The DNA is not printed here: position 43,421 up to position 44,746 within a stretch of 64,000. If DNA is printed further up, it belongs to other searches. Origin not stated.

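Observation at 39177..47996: Six-gene minus-strand operon with four radical SAM enzymes (2 B12-binding, 2 SPASM-type), a DegT-like aminotransferase with proline-rich repeats and an FAD oxidoreductase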

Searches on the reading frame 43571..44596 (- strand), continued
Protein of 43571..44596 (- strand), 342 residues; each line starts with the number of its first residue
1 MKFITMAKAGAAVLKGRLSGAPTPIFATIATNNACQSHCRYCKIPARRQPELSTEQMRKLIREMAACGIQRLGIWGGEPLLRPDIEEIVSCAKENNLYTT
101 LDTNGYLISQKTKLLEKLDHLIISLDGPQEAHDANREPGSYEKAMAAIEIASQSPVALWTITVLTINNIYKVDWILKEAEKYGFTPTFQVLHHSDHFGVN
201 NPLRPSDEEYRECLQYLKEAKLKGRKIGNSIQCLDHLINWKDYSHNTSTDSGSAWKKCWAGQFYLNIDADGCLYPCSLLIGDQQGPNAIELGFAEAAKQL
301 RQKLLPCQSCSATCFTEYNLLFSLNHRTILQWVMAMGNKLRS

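Call 42: find_encoding_contigs(protein=P0145, flank=10000, max_places=1)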
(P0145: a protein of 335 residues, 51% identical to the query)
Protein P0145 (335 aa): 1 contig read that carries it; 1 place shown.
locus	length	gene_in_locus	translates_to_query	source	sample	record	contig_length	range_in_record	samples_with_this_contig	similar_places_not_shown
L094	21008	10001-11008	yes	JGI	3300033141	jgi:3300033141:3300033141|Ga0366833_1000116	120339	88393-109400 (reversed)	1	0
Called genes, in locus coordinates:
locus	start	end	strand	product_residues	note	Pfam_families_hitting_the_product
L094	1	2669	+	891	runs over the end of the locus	PF00133:tRNA-synt_1, PF09334:tRNA-synt_1g, PF21349:RUBY_RBDX (faint), PF13603:tRNA-synt_1_2, PF09334:tRNA-synt_1g (weak), PF08264:Anticodon_1, PF10458:Val_tRNA-synt_C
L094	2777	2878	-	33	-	-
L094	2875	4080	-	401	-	PF01547:SBP_bac_1, PF13416:SBP_bac_8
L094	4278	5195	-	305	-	PF03462:PCRF, PF00472:RF-1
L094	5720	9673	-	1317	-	PF07517:SecA_DEAD, PF13414:TPR_11, PF13432:TPR_16, PF00515:TPR_1, PF13424:TPR_12, PF00515:TPR_1, PF13414:TPR_11, PF01043:SecA_PP_bind, +19 more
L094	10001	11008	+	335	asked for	PF04055:Radical_SAM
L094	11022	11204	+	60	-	-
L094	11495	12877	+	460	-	PF23545:Zn_ribbon_HMPTM, PF04055:Radical_SAM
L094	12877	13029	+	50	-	-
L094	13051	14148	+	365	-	PF01136:Peptidase_U32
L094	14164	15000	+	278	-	-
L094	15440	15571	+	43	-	-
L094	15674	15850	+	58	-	-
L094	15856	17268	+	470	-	PF02310:B12-binding, PF04055:Radical_SAM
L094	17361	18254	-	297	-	PF03631:Virul_fac_BrkB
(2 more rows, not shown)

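Call 43: find_encoding_contigs(protein=P0162, flank=10000, max_places=1)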
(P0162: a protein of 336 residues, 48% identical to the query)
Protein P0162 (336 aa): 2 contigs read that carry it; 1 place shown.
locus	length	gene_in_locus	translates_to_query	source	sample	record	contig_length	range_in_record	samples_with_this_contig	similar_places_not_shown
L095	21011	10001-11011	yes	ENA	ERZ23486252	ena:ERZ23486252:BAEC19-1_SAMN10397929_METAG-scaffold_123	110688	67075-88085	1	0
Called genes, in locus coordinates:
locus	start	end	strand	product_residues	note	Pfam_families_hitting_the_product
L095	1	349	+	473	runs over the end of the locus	PF02310:B12-binding, PF04055:Radical_SAM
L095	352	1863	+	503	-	PF02310:B12-binding (faint), PF04055:Radical_SAM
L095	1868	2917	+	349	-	PF01136:Peptidase_U32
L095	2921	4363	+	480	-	PF02310:B12-binding, PF04055:Radical_SAM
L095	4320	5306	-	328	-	PF01073:3Beta_HSD, PF01370:Epimerase, PF02719:Polysacc_synt_2 (weak), PF04321:RmlD_sub_bind, PF05368:NmrA, PF13460:NAD_binding_10, PF16363:GDP_Man_Dehyd, PF07993:NAD_binding_4, +1 more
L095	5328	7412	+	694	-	-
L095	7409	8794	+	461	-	PF01494:FAD_binding_3 (weak), PF00890:FAD_binding_2, PF01266:DAO, PF01593:Amino_oxidase, PF12831:FAD_oxidored (weak), PF13450:NAD_binding_8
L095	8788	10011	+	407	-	PF01041:DegT_DnrJ_EryC1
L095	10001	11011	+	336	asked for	PF04055:Radical_SAM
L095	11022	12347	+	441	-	PF23545:Zn_ribbon_HMPTM, PF04055:Radical_SAM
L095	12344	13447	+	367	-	PF01136:Peptidase_U32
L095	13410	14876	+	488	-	PF02310:B12-binding, PF04055:Radical_SAM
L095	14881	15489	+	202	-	PF00583:Acetyltransf_1, PF13673:Acetyltransf_10 (faint), PF13508:Acetyltransf_7 (faint)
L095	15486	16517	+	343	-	PF04055:Radical_SAM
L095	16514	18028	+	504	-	PF02310:B12-binding, PF04055:Radical_SAM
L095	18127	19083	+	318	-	PF04389:Peptidase_M28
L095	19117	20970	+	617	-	-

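Call 58: search_protein_families(library=pfam, proteins=[L092:7991-8764:+, L095:5328-7409:+, L095:19117-20967:+], max_evalue=0.05)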
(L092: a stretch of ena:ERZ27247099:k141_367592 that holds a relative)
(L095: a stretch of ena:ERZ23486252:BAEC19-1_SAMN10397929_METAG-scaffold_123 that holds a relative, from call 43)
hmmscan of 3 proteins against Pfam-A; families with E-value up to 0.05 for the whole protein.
L092:7991-8764:+ (258 aa): 0 families

L095:5328-7409:+ (694 aa): 1 family
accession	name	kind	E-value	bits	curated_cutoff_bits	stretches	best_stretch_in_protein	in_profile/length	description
PF14559.12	TPR_19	-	0.039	14.7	25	0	644-677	13-46/68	Tetratricopeptide repeat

L095:19117-20967:+ (617 aa): 0 families

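Call 61: find_related_loci(query=A2, collection=metagenome_contigs, flank=10000)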
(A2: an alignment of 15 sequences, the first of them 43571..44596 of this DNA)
Query A2 (342 aa) in metagenome_contigs; peptide patterns used: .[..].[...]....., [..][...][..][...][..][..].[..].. (x = any residue, [..] = any of these).
192 stretches matched a pattern; 137 encode a relative of the query (tblastn E <= 1e-3); the best 80 are kept; 80 distinct loci.
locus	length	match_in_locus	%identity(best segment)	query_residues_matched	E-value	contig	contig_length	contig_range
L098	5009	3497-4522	89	1-342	0e+0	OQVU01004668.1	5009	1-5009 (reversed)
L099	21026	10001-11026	88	1-342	0e+0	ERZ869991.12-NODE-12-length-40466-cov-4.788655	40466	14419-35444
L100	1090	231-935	89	1-235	2e-157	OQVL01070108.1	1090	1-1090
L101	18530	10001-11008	61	1-339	3e-140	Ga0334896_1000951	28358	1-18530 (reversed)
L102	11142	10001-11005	62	1-338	9e-140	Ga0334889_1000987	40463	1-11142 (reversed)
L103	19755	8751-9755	62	1-338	9e-140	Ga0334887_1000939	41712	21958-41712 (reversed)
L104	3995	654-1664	53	1-339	6e-120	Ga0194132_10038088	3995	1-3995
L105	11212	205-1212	51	1-336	5e-116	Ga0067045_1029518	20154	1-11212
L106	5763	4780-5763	53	1-330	4e-114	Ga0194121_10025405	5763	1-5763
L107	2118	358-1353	49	1-336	3e-116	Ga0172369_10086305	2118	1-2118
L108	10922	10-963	52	20-339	6e-109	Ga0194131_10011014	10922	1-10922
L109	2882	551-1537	50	3-335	2e-111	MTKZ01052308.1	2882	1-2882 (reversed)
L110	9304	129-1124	48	1-336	9e-104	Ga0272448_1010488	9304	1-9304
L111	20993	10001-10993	49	1-336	1e-101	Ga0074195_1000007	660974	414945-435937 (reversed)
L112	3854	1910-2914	47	1-338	6e-102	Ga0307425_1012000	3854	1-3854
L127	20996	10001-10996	43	1-333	3e-94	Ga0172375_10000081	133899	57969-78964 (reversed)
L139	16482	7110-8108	45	1-336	1e-92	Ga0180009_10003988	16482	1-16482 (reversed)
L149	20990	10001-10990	45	1-333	1e-91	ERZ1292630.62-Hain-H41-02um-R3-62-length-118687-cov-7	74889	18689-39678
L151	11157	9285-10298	43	1-341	1e-91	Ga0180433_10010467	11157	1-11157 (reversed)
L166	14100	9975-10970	44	1-336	9e-90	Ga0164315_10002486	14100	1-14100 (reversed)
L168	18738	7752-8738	42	3-336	1e-89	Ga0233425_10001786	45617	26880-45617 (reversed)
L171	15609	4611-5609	42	1-336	2e-89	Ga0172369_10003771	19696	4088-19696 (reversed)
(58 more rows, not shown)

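Call 80: predict_structure(alignment_id=A2)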
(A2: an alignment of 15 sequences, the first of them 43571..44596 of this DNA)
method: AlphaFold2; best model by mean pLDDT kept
length: 342 residues; sequences in the alignment: 15
mean_pLDDT: 92.0   pTM: 0.90
mean pLDDT of the five models: 92.0, 91.5, 91.2, 90.4, 89.8
residues with pLDDT >= 90: 266; 70-90: 65; 50-70: 8; < 50: 3
segments of 3 or more residues with pLDDT < 50: 340-342
pLDDT, mean of each block of 10 residues (from residue 1): 80 92 94 88 76 97 97 92 96 96 96 94 98 96 98 95 97 98 96 78 92 98 96 96 91 89 94 92 92 96 89 92 93 74 38
secondary structure, 60 per line:
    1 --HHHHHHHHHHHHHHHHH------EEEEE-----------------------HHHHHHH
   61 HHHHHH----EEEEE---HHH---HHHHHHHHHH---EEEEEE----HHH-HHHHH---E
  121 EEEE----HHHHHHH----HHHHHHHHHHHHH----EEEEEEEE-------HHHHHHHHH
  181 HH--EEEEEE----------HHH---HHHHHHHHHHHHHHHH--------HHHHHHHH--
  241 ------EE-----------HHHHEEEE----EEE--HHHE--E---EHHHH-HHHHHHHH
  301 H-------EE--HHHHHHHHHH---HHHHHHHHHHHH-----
elements in order: H3-19 E26-30 H54-66 E71-75 H85-94 E98-103 H112-116 E120-124 H129-135 H140-152 E157-164 H172-182 E185-190 H207-222 H231-238 H260-263 E264-267 E272-274 H288-291 H293-301 H313-322 H326-337

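Call 82: fold_search(model_id=the predicted structure, library=pdb)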
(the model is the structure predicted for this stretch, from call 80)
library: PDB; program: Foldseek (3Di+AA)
matches with E <= 10: 1744; with E <= 0.001: 141
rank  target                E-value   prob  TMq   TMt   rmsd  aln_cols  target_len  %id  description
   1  7vob                  5.2e-15  1.00  0.69  0.72   4.3       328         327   20  The crystal structure of a Radical SAM Enzyme BlsE involved in the Biosynthesis of Blasticidin S (released 2022-05-04)
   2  6efn                  7.0e-15  1.00  0.60  0.54   6.1       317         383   20  Structure of a RiPP maturase, SkfB (released 2018-10-24)
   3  5v1s_A                1.0e-14  1.00  0.67  0.55   5.6       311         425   15  Crystal structure of Streptococcus suis SuiB bound to S-adenosylmethionine (released 2017-08-30)
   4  5v1q_A                1.1e-14  1.00  0.67  0.54   5.9       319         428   14  Crystal structure of Streptococcus suis SuiB (released 2017-08-30)
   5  5why_B                2.6e-14  1.00  0.58  0.49   9.6       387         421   18  Structural Insights into Thioether Bond Formation in the Biosynthesis of Sactipeptides (released 2017-07-26)
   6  5v1q_B                2.9e-14  1.00  0.65  0.51   5.7       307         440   15  Crystal structure of Streptococcus suis SuiB (released 2017-08-30)
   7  5v1t_A                3.3e-14  1.00  0.66  0.53   7.1       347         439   14  Crystal structure of Streptococcus suis SuiB bound to precursor peptide SuiA (released 2017-08-30)
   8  5wgg_A                3.3e-14  1.00  0.57  0.46   9.1       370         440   18  Structural Insights into Thioether Bond Formation in the Biosynthesis of Sactipeptides (released 2017-07-26)
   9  5v1s_B                5.2e-14  1.00  0.64  0.52   7.2       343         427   16  Crystal structure of Streptococcus suis SuiB bound to S-adenosylmethionine (released 2017-08-30)
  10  6c8v                  9.4e-14  1.00  0.58  0.63   4.6       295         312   20  X-ray structure of PqqE from Methylobacterium extorquens (released 2018-02-14)
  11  5why_A                1.6e-13  1.00  0.58  0.49  10.0       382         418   17  Structural Insights into Thioether Bond Formation in the Biosynthesis of Sactipeptides (released 2017-07-26)
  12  4k36_B                7.4e-13  1.00  0.62  0.59   7.4       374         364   18  His6 tagged anSMEcpe with bound AdoMet (released 2013-05-08)
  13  4k36_A                9.4e-13  1.00  0.63  0.57   7.6       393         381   16  His6 tagged anSMEcpe with bound AdoMet (released 2013-05-08)
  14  4k37_A                1.3e-12  1.00  0.61  0.57   7.9       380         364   17  Native anSMEcpe with bound AdoMet (released 2013-05-08)
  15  4k39_A                1.6e-12  1.00  0.61  0.58   7.9       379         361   17  Native anSMEcpe with bound AdoMet and Cp18Cys peptide (released 2013-05-08)
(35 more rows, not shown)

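Call 89: search_protein_families(library=pfam, proteins=[L127:4620-5744:-, L127:5744-6997:-, L127:7031-8455:-, L127:8608-9792:-, L127:10990-12801:+, L127:12801-14600:+, L139:2540-3391:+, L139:4730-6484:+, L139:6474-7046:+, L139:10701-11501:-], max_evalue=0.001)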
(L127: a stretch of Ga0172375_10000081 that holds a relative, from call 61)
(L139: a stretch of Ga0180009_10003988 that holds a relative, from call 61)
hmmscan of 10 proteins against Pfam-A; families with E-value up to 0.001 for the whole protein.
L127:4620-5744:- (374 aa): 7 families
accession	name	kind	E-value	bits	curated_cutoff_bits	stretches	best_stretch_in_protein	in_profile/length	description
PF00534.26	Glycos_transf_1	-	8.7e-40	136.5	26.4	1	175-342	2-172/172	Glycosyl transferases group 1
PF13692.12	Glyco_trans_1_4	-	8.2e-34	117.3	27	1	189-327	2-141/142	Glycosyl transferases group 1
PF13439.12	Glyco_transf_4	-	7.9e-21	75.3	28.5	1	12-168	1-170/170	Glycosyltransferase Family 4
PF13579.12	Glyco_trans_4_4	-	5.2e-18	66.3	29.7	1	13-163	1-158/158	Glycosyl transferase 4-like domain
PF20706.3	GT4-conflict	-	7.2e-09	35.5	26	1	246-301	265-320/385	Family 4 Glycosyltransferase in conflict systems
PF13524.12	Glyco_trans_1_2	-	1.7e-07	31.7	25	1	255-352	39-138/144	Glycosyl transferase-like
PF13477.12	Glyco_trans_4_2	-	4.3e-07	30.6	23.4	1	16-138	10-137/139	Glycosyl transferase 4-like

L127:5744-6997:- (417 aa): 6 families
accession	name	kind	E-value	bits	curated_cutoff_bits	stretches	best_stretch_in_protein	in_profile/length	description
PF13692.12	Glyco_trans_1_4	-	2.1e-33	116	27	1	218-364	2-142/142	Glycosyl transferases group 1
PF00534.26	Glycos_transf_1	-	1e-32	113.5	26.4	1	217-377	15-171/172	Glycosyl transferases group 1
PF13439.12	Glyco_transf_4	-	3.3e-14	53.7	28.5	1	93-205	47-170/170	Glycosyltransferase Family 4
PF13579.12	Glyco_trans_4_4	-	5.8e-08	33.7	29.7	1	14-200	4-158/158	Glycosyl transferase 4-like domain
PF13524.12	Glyco_trans_1_2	-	2.9e-07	31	25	1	252-386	18-136/144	Glycosyl transferase-like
PF20706.3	GT4-conflict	-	6.2e-06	25.9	26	1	212-382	192-375/385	Family 4 Glycosyltransferase in conflict systems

L127:7031-8455:- (474 aa): 1 family
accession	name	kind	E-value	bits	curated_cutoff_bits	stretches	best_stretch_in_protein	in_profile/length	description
PF01943.22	Polysacc_synt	-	8.8e-12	45.4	28.2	1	9-278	1-273/274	Polysaccharide biosynthesis protein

L127:8608-9792:- (394 aa): 4 families
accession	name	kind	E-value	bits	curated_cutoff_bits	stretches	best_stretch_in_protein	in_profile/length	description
PF00535.33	Glycos_transf_2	-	5.5e-22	78.9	23.3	1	54-194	1-143/168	Glycosyl transferase family 2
PF13641.12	Glyco_tranf_2_3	-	2.8e-13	50.8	27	1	51-220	1-174/230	Glycosyltransferase like family 2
PF13506.12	Glyco_transf_21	-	3.9e-07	30.1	21.7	1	119-215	18-112/174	Glycosyl transferase family 21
PF13632.12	Glyco_trans_2_3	-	3e-05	24.4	27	1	136-316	3-193/198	Glycosyl transferase family group 2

L127:10990-12801:+ (604 aa): 0 families

L127:12801-14600:+ (600 aa): 0 families

L139:2540-3391:+ (284 aa): 5 families
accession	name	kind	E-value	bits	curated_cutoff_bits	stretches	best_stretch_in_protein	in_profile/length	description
PF00535.33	Glycos_transf_2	-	2.8e-30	105.9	23.3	1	3-174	1-167/168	Glycosyl transferase family 2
PF13641.12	Glyco_tranf_2_3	-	1.2e-18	68.5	27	1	2-228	3-223/230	Glycosyltransferase like family 2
PF13632.12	Glyco_trans_2_3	-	8.3e-13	49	27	1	80-228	1-135/198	Glycosyl transferase family group 2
PF10111.15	Glyco_tranf_2_2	-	8.8e-10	39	27.3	1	4-245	2-241/276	Glycosyltransferase like family 2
PF13506.12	Glyco_transf_21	-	9.9e-05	22.3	21.7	1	71-227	24-167/174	Glycosyl transferase family 21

L139:4730-6484:+ (585 aa): 6 families
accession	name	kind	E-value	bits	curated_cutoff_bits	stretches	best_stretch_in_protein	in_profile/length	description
PF02775.26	TPP_enzyme_C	-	1.2e-20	74.3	21.9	1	364-508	1-149/151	Thiamine pyrophosphate enzyme, C-terminal TPP binding domain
PF01855.24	POR_N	-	2.9e-16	60.3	27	1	14-176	2-172/231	Pyruvate flavodoxin/ferredoxin oxidoreductase, thiamine diP-bdg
PF14697.11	Fer4_21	-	3.4e-06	27.5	35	1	528-577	3-57/59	4Fe-4S dicluster domain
PF12797.12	Fer4_2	-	6.9e-05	23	24.5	0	554-572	2-20/22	4Fe-4S binding domain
PF02776.23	TPP_enzyme_N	-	0.0004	20.6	26.8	1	7-110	3-106/119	Thiamine pyrophosphate enzyme, N-terminal TPP binding domain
PF12838.12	Fer4_7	-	0.00078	20.3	27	0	532-576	1-52/52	4Fe-4S dicluster domain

L139:6474-7046:+ (191 aa): 1 family
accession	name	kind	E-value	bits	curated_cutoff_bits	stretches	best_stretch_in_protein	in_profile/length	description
PF01558.24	POR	-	2.6e-32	112.8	27.4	1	14-187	1-173/173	Pyruvate ferredoxin/flavodoxin oxidoreductase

L139:10701-11501:- (266 aa): 1 family
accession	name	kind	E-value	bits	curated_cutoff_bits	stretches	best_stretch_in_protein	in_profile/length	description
PF03413.25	PepSY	-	1.8e-10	41.4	24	1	53-109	2-57/60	Peptidase propeptide and YPEB domain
